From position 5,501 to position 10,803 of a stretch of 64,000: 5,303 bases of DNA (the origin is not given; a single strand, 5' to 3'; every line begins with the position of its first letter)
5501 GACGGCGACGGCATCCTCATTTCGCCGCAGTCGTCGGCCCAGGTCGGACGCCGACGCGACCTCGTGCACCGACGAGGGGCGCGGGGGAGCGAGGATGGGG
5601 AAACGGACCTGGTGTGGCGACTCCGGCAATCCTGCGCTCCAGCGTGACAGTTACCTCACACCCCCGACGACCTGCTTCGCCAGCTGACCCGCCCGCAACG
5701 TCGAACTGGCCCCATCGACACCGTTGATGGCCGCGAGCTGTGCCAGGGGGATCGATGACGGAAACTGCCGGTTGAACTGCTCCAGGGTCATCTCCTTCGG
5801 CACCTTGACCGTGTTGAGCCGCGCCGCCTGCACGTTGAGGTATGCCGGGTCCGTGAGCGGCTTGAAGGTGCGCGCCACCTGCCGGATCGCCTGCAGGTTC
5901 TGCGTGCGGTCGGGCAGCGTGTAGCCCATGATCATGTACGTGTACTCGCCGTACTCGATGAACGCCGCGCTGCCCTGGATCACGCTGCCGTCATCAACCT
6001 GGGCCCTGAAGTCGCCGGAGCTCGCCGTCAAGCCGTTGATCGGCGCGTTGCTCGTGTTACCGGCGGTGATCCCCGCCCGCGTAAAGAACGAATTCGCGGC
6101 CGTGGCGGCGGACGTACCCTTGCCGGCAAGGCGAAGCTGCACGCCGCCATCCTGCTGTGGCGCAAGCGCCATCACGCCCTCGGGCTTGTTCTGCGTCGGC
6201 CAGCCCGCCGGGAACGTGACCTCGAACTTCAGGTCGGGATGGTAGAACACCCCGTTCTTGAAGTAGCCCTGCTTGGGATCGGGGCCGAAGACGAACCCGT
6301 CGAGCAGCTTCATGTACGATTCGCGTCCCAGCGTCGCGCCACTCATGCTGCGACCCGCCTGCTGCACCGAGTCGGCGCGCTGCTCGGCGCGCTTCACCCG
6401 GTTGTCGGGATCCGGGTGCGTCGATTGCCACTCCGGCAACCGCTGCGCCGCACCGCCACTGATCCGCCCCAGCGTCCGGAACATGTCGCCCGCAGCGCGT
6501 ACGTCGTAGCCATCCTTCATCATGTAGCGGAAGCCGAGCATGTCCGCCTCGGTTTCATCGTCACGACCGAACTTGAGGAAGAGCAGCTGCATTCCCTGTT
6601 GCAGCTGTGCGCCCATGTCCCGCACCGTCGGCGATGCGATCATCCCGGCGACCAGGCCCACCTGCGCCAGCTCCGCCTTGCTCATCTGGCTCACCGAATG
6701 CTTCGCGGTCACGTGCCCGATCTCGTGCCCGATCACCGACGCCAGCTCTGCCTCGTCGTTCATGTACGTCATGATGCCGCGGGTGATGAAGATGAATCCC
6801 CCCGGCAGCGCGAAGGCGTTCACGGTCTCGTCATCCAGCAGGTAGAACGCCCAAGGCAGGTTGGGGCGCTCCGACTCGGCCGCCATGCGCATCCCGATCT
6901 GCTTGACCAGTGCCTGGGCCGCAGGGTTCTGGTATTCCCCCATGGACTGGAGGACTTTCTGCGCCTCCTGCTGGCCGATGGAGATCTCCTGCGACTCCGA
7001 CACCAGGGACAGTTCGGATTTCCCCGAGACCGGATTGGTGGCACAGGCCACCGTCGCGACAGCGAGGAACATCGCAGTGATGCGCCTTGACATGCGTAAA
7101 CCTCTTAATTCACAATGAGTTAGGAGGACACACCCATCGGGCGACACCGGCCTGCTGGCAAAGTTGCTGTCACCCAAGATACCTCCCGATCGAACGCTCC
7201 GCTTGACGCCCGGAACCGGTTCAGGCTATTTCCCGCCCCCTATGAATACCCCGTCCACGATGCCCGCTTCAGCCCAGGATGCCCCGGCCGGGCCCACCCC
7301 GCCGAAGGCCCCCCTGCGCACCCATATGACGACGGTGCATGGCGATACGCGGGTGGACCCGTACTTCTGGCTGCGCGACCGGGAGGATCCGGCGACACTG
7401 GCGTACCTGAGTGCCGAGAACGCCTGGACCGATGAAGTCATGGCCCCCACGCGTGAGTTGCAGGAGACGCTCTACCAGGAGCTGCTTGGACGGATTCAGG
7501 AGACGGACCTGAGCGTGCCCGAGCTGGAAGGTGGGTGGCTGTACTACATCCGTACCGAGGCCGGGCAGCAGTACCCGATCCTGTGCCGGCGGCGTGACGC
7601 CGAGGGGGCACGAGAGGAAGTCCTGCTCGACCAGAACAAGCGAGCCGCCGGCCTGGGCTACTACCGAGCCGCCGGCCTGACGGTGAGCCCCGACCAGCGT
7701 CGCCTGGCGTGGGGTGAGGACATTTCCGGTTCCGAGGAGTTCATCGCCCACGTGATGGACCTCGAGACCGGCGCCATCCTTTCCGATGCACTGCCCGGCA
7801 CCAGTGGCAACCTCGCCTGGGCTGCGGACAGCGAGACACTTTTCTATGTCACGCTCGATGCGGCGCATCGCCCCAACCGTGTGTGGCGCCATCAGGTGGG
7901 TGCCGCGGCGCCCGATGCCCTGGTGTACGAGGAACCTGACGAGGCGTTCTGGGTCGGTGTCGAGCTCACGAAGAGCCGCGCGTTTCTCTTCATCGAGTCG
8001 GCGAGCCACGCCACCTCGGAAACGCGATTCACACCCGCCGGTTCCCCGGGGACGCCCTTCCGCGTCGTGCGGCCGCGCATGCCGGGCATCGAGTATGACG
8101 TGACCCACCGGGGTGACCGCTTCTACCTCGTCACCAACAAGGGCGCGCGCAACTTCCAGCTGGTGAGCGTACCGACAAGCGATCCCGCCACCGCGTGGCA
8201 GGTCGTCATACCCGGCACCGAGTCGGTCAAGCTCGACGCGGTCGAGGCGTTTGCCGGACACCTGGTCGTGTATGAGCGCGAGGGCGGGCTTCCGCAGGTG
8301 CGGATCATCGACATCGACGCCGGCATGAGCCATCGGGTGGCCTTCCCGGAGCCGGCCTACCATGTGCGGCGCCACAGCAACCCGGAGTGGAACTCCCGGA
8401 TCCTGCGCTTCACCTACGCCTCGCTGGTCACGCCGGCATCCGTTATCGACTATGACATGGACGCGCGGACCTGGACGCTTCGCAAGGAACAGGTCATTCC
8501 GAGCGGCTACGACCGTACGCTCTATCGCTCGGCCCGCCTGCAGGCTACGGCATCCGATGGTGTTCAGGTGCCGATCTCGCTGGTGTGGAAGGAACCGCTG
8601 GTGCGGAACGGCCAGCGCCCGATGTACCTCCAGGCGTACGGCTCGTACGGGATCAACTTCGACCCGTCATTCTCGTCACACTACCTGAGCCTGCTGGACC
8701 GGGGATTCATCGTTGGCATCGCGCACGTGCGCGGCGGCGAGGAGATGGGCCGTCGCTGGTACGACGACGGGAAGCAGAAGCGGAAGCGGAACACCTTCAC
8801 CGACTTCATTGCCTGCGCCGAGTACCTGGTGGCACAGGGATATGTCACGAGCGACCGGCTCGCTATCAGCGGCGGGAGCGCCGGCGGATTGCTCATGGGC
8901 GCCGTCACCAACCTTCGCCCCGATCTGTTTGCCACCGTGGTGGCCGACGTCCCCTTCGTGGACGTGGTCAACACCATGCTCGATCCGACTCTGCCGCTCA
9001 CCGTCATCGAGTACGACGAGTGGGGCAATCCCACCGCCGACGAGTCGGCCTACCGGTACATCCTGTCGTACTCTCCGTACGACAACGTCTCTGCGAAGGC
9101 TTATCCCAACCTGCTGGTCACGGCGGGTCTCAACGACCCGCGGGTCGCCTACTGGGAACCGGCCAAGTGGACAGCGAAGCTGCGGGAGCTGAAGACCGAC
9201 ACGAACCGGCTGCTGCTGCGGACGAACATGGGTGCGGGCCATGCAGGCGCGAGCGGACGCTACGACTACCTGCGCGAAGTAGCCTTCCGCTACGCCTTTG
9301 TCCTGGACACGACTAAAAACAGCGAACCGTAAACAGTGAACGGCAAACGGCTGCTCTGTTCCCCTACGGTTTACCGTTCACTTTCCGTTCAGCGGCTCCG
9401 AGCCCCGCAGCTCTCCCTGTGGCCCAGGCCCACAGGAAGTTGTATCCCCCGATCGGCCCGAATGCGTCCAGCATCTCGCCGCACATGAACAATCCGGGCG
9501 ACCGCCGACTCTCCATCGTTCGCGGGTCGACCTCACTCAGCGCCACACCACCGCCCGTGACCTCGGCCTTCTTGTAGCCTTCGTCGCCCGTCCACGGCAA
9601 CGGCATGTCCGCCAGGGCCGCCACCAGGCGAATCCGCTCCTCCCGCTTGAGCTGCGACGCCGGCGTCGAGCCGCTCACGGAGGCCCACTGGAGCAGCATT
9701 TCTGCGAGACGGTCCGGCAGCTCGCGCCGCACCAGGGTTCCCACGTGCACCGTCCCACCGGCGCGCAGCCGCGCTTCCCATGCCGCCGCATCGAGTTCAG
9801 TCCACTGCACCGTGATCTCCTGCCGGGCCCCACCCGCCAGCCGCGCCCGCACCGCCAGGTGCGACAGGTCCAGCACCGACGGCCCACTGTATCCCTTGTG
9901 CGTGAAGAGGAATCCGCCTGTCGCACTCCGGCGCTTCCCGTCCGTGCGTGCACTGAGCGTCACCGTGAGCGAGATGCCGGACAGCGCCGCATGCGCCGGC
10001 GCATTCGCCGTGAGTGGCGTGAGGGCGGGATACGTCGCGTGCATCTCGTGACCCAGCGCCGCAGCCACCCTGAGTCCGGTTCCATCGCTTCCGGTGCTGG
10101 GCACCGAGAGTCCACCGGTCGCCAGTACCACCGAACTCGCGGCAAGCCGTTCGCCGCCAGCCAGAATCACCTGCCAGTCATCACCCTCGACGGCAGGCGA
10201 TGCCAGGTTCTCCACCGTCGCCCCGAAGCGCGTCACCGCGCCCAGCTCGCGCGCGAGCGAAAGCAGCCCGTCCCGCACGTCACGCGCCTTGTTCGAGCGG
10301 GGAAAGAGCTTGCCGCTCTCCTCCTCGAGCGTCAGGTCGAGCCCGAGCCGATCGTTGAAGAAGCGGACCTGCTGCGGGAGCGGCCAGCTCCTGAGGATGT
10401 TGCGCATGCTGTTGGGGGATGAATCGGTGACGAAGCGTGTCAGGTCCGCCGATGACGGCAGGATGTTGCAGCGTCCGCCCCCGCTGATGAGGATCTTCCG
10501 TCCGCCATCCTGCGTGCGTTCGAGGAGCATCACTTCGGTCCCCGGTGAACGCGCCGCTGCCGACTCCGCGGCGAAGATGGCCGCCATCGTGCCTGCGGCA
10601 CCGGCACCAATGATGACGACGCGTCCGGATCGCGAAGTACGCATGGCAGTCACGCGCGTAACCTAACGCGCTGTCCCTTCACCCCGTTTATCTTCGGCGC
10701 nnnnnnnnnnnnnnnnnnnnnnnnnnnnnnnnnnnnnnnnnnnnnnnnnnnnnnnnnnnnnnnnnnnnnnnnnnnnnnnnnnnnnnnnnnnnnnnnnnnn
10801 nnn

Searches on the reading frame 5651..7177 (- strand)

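Call 69: search_protein_families(library=pfam, proteins=[window:5651-7177:-], max_evalue=0.0001)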
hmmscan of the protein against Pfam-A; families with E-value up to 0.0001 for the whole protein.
window:5651-7177:- (508 aa): 1 family
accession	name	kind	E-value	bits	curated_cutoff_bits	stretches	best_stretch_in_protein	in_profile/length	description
PF01435.24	Peptidase_M48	-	9.7e-41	140.1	20.3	1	86-267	2-185/186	Peptidase family M48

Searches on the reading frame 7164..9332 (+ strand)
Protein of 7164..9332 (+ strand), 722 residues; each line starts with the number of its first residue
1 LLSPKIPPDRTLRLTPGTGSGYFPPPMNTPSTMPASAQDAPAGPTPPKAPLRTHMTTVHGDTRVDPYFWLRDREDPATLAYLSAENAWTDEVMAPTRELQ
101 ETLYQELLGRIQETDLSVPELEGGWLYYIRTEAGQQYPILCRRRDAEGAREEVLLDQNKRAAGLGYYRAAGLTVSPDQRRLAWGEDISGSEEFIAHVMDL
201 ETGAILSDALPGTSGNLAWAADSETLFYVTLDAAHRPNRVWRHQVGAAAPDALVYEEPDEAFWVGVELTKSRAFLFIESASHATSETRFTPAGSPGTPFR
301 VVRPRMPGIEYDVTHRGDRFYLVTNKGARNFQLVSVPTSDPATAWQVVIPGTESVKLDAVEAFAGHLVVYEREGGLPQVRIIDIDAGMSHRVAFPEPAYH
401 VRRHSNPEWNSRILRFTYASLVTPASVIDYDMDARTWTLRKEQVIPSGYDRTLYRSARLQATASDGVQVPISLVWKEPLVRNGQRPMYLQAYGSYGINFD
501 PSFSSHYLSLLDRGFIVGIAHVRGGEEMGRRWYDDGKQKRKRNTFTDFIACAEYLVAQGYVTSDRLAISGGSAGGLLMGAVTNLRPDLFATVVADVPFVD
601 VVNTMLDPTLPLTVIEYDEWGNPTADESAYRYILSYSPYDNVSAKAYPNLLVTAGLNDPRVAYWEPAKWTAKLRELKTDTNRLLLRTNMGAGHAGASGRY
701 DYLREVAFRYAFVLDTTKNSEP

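Call 69: search_protein_families(library=pfam, proteins=[window:7164-9332:+], max_evalue=0.0001)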
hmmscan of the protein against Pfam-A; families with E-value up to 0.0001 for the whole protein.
window:7164-9332:+ (722 aa): 2 families
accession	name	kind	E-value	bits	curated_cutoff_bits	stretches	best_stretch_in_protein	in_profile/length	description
PF02897.21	Peptidase_S9_N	-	5.8e-102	342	24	1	52-442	7-413/414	Prolyl oligopeptidase, N-terminal beta-propeller domain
PF00326.27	Peptidase_S9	-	4.4e-68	229.4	22.6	1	501-719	1-212/213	Prolyl oligopeptidase family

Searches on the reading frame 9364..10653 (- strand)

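Call 68: search_protein_families(library=pfam, proteins=[window:9364-10653:-], max_evalue=0.0001)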
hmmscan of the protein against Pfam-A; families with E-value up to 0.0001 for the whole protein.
window:9364-10653:- (429 aa): 6 families
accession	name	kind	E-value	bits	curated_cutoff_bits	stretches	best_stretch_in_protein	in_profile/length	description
PF03486.20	HI0933_like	-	1.1e-62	212.1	50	1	11-417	2-242/244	HI0933-like protein Rossmann domain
PF22780.1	HI0933_like_1st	-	1.6e-20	74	27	1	208-365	1-165/165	HI0933-like protein barrel and H2TH domain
PF13454.12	NAD_binding_9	-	2.6e-08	34.4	21.8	1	13-180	1-153/155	FAD-NAD(P)-binding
PF00890.30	FAD_binding_2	-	3.3e-07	30.3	20.4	0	12-62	2-46/414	FAD binding domain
PF01266.30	DAO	-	1e-06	29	27.9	0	11-50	1-34/353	FAD dependent oxidoreductase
PF07992.20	Pyr_redox_2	-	1.9e-06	28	26.1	1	11-182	2-110/291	Pyridine nucleotide-disulphide oxidoreductase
